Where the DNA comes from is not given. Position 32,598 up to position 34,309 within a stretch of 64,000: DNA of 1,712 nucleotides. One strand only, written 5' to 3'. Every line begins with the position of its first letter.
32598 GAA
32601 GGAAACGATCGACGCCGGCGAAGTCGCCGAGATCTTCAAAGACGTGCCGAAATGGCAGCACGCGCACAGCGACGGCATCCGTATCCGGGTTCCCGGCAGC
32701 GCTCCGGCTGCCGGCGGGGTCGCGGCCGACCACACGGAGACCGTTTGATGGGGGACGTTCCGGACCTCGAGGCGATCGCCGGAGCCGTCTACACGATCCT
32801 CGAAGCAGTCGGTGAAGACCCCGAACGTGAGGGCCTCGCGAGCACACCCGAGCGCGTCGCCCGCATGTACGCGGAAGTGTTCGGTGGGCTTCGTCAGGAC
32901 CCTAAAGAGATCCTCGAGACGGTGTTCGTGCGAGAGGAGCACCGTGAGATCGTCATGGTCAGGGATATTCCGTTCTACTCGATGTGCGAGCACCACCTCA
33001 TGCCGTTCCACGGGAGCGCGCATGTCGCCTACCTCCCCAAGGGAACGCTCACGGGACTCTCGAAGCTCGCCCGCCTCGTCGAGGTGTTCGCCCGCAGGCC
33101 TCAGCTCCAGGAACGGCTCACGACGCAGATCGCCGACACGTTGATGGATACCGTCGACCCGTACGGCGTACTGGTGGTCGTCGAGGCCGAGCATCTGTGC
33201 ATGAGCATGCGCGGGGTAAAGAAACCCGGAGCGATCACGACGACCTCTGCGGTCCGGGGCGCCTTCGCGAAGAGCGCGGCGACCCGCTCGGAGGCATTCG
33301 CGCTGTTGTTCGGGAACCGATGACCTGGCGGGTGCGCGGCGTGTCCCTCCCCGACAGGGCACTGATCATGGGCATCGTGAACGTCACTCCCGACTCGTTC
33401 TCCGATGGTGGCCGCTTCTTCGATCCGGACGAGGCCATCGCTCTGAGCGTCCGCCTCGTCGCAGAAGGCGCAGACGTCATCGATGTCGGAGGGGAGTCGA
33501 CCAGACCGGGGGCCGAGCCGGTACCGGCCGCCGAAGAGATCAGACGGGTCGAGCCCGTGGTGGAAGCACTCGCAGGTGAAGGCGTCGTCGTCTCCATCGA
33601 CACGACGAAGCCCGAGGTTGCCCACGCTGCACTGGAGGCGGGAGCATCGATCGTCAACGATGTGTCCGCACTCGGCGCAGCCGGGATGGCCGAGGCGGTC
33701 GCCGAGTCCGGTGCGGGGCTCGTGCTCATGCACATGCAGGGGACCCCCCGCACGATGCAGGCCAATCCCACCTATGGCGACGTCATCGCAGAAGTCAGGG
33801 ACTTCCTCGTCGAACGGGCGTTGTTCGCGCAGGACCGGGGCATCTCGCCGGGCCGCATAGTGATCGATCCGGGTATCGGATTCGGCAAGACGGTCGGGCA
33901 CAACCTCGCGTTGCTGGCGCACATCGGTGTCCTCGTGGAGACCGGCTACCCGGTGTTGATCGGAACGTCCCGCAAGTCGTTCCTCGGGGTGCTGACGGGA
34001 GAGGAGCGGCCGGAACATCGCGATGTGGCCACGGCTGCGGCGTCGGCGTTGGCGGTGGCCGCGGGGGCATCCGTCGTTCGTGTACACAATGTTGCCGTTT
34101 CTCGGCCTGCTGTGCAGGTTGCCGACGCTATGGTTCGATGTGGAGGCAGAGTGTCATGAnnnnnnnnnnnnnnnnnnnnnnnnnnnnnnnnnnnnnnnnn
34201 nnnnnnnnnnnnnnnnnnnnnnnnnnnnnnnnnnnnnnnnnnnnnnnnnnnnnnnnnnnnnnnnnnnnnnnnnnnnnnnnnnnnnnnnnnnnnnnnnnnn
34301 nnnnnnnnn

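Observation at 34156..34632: Catalytically dead DSP-fold protein translationally coupled inside the folE-folP-folB-folK operon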

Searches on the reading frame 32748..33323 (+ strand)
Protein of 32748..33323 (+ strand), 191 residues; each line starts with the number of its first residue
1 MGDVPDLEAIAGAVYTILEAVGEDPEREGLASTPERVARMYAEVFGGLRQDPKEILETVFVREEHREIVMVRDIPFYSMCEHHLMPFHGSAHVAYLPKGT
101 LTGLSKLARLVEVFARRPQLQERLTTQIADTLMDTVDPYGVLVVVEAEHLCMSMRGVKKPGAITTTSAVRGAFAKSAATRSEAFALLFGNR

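Call 6: search_protein_families(library=pfam, proteins=[window:32748-33323:+], max_evalue=1)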
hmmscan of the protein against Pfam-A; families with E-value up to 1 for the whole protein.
window:32748-33323:+ (191 aa): 2 families
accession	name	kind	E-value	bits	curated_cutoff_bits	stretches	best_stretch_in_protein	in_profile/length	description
PF01227.27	GTP_cyclohydroI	-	2.2e-76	255.7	27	1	11-186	2-177/179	GTP cyclohydrolase I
PF14489.11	QueF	-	0.0097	16.6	27.3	1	88-143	3-58/81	QueF-like protein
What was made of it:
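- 32748..33323 (+): folE (GTP cyclohydrolase I). Its start overlaps the ftsH stop by 1 nt. Pfam GTP_cyclohydroI 2.2e-76 (call 6).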

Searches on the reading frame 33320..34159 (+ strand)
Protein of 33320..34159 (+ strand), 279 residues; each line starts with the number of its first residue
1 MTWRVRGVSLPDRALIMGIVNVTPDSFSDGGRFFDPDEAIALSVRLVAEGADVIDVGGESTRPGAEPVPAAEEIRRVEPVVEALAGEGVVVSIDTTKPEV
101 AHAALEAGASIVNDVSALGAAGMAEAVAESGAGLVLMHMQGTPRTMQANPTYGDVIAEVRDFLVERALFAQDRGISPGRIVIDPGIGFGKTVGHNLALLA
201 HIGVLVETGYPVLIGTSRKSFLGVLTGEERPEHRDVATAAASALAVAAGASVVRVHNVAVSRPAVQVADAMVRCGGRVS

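Call 6: search_protein_families(library=pfam, proteins=[window:33320-34159:+], max_evalue=1)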
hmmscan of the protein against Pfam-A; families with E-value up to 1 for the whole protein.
window:33320-34159:+ (279 aa): 1 family
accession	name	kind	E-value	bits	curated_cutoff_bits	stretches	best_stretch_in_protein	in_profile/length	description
PF00809.28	Pterin_bind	-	2.8e-86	289.5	25.5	1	17-256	1-244/244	Pterin binding enzyme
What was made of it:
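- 33320..34159 (+): folP (dihydropteroate synthase), upstream partner. Its ATG overlaps the folE stop as ATGA. Pfam Pterin_bind 2.8e-86, full length (call 6).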
